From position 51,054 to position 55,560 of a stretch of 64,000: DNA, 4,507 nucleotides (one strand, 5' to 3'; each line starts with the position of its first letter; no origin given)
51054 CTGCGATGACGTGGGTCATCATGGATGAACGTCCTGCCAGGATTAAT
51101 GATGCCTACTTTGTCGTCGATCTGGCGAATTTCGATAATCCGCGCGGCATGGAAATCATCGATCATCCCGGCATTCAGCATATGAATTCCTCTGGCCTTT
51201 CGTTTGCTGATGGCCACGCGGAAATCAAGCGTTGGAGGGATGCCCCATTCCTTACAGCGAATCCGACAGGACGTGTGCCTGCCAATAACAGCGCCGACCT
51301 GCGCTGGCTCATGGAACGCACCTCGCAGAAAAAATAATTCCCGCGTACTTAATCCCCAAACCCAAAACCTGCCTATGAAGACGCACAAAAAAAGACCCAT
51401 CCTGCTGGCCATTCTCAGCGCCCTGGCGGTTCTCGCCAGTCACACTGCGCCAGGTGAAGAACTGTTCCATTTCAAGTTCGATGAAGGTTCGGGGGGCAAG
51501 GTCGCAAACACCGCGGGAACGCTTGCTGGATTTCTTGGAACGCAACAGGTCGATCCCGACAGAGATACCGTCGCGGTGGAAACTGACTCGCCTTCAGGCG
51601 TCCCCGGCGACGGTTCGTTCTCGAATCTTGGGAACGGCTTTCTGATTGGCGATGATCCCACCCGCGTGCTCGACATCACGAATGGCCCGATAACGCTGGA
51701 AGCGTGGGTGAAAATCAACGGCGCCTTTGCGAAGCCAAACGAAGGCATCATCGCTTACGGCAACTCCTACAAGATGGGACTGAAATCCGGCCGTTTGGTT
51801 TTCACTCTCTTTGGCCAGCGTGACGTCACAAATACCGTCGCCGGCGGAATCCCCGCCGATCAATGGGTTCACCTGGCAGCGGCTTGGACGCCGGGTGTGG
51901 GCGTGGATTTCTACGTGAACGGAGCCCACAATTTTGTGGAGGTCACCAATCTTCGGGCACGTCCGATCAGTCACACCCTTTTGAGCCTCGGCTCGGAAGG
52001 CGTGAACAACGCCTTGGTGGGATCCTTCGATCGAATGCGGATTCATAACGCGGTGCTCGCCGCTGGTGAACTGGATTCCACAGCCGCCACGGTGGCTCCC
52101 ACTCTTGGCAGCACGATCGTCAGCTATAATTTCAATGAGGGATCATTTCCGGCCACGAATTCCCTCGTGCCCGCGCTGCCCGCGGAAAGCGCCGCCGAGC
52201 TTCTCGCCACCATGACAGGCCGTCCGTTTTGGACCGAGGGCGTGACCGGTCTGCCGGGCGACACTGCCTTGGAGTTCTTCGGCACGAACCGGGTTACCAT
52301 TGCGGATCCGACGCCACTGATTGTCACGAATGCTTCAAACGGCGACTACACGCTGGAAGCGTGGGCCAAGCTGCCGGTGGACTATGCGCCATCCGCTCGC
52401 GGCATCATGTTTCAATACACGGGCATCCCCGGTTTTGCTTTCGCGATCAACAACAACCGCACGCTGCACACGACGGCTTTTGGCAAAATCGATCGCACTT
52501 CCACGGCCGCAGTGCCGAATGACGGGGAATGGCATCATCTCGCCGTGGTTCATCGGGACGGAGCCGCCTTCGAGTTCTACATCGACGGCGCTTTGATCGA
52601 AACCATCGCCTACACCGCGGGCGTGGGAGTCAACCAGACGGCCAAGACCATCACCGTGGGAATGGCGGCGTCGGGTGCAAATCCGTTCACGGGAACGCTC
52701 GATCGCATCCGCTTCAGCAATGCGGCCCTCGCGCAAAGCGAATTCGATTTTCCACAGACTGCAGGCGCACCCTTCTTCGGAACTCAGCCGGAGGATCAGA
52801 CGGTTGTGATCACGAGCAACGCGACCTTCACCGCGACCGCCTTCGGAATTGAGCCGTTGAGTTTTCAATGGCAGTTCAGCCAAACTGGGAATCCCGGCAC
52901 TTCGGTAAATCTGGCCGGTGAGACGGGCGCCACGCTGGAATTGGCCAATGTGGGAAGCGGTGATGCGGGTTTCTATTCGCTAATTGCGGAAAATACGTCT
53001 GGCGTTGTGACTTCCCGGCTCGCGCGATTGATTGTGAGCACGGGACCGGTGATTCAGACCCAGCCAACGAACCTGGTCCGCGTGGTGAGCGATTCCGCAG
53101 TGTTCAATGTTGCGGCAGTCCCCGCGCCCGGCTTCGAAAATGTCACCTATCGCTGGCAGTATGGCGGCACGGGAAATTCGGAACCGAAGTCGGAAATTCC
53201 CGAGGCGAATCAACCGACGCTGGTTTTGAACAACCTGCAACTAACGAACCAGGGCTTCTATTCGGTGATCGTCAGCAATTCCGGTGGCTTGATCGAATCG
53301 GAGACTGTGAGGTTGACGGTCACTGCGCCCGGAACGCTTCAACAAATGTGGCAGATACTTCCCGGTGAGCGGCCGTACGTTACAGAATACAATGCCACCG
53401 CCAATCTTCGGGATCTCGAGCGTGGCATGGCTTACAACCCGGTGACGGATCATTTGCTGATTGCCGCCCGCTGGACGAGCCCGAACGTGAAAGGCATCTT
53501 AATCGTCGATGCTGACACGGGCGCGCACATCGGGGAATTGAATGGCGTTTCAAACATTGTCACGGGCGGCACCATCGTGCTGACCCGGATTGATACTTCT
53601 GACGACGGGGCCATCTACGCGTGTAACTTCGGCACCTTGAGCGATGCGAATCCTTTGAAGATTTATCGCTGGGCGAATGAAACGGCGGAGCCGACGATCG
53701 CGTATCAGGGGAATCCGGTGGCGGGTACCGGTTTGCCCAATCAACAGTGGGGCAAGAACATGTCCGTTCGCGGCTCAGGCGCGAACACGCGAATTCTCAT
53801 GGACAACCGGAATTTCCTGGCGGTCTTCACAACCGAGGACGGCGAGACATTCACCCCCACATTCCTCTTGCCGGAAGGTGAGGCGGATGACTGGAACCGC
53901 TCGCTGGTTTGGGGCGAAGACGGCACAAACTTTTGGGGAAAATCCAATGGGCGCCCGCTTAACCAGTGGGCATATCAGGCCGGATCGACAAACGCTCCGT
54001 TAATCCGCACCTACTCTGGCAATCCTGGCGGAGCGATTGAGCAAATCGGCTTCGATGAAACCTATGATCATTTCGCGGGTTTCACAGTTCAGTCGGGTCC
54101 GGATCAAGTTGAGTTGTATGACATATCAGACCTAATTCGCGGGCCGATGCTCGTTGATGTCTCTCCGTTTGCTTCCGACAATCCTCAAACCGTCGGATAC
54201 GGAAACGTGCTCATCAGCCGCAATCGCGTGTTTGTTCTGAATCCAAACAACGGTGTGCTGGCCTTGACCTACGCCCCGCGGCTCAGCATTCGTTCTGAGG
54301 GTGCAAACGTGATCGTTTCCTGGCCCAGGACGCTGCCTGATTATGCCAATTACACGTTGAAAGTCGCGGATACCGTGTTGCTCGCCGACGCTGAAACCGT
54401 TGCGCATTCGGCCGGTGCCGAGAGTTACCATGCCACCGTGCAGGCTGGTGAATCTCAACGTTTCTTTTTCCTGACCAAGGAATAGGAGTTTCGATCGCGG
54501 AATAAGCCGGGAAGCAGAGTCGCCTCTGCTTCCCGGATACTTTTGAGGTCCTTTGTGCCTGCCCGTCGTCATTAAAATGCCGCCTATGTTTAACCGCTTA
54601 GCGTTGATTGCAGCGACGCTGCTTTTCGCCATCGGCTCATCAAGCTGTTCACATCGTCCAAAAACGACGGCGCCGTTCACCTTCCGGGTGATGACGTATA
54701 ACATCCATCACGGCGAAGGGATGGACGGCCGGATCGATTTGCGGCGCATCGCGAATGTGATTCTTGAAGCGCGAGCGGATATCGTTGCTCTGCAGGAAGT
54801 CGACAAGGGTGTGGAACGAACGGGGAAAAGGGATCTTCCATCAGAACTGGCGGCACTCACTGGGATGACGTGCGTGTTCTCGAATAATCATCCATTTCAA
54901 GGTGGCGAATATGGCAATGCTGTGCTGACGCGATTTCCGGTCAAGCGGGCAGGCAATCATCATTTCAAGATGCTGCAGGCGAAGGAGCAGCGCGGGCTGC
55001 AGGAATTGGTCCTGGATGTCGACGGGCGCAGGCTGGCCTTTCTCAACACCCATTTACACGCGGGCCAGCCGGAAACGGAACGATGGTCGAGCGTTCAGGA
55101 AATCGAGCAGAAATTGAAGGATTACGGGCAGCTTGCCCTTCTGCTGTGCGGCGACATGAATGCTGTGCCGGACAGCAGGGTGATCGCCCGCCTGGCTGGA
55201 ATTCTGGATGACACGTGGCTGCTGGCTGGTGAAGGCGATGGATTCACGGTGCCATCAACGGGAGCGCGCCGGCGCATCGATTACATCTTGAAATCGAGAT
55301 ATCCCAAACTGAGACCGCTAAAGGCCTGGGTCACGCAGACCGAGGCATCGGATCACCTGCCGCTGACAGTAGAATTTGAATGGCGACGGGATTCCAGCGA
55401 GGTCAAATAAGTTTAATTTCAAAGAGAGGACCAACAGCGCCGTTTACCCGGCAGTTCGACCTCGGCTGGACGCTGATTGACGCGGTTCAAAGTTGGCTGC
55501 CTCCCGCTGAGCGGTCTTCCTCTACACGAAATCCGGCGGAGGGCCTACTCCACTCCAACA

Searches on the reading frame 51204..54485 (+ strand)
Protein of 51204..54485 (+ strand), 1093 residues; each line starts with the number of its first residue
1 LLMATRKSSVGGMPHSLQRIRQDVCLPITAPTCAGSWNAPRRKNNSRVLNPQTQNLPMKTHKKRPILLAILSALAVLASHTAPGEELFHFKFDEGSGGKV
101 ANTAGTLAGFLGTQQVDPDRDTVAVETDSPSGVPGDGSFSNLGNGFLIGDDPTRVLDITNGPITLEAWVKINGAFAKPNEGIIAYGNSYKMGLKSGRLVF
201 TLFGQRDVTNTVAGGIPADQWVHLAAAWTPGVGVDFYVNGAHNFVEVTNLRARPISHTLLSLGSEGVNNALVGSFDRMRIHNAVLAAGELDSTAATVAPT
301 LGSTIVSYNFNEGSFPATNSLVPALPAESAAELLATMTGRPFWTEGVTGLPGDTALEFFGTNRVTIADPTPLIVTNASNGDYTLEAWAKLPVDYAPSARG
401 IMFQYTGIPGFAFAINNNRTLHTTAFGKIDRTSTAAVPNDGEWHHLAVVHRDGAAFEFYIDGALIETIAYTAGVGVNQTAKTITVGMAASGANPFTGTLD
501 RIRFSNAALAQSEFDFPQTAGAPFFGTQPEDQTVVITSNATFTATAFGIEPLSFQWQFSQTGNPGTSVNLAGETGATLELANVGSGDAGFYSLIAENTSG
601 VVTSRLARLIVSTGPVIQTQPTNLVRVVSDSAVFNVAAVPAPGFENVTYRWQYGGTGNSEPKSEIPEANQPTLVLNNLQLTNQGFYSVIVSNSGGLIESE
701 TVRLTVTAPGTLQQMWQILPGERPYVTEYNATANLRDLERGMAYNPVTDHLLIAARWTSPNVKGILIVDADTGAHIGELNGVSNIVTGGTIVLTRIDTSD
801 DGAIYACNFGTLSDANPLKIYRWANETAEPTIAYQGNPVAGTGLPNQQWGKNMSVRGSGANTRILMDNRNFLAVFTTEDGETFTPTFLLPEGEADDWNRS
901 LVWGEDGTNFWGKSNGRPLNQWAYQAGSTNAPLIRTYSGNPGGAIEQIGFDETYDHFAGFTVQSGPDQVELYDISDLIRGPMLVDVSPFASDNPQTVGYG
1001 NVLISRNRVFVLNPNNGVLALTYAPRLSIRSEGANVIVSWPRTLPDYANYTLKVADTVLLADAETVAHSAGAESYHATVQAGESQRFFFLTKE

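Call 23: search_protein_families(library=pfam, proteins=[window:51204-54485:+], max_evalue=0.01)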
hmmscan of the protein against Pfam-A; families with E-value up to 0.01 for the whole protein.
window:51204-54485:+ (1093 aa): 6 families
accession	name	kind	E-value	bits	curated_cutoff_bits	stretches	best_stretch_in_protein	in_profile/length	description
PF13385.13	Laminin_G_3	-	1e-34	120.3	27.6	2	377-513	14-149/151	Concanavalin A-like lectin/glucanases superfamily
PF13927.12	Ig_3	-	3.3e-14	53.6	30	2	527-597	6-78/78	Immunoglobulin domain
PF07679.22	I-set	-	7.6e-12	45.6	23.7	1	523-605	1-85/90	Immunoglobulin I-set domain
PF00047.31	ig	-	7.3e-07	29.8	21.8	1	537-605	8-80/81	Immunoglobulin domain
PF13895.12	Ig_2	-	0.00017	22.2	27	0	641-706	23-79/79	Immunoglobulin domain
PF07686.23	V-set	-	0.0079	16.8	26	0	666-707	68-109/109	Immunoglobulin V-set domain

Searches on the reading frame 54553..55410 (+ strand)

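Call 23: search_protein_families(library=pfam, proteins=[window:54553-55410:+], max_evalue=0.01)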
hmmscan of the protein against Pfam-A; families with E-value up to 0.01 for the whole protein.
window:54553-55410:+ (285 aa): 2 families
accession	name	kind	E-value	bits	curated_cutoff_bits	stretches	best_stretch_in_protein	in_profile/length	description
PF03372.29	Exo_endo_phos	-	9.8e-24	84.7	24.5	1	47-268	1-225/225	Endonuclease/Exonuclease/phosphatase family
PF23226.1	Exo_endo_phos_PGAP2IP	-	4.5e-08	33.1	27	1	44-194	4-151/239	PGAP2IP, C-terminal nuclease-like domain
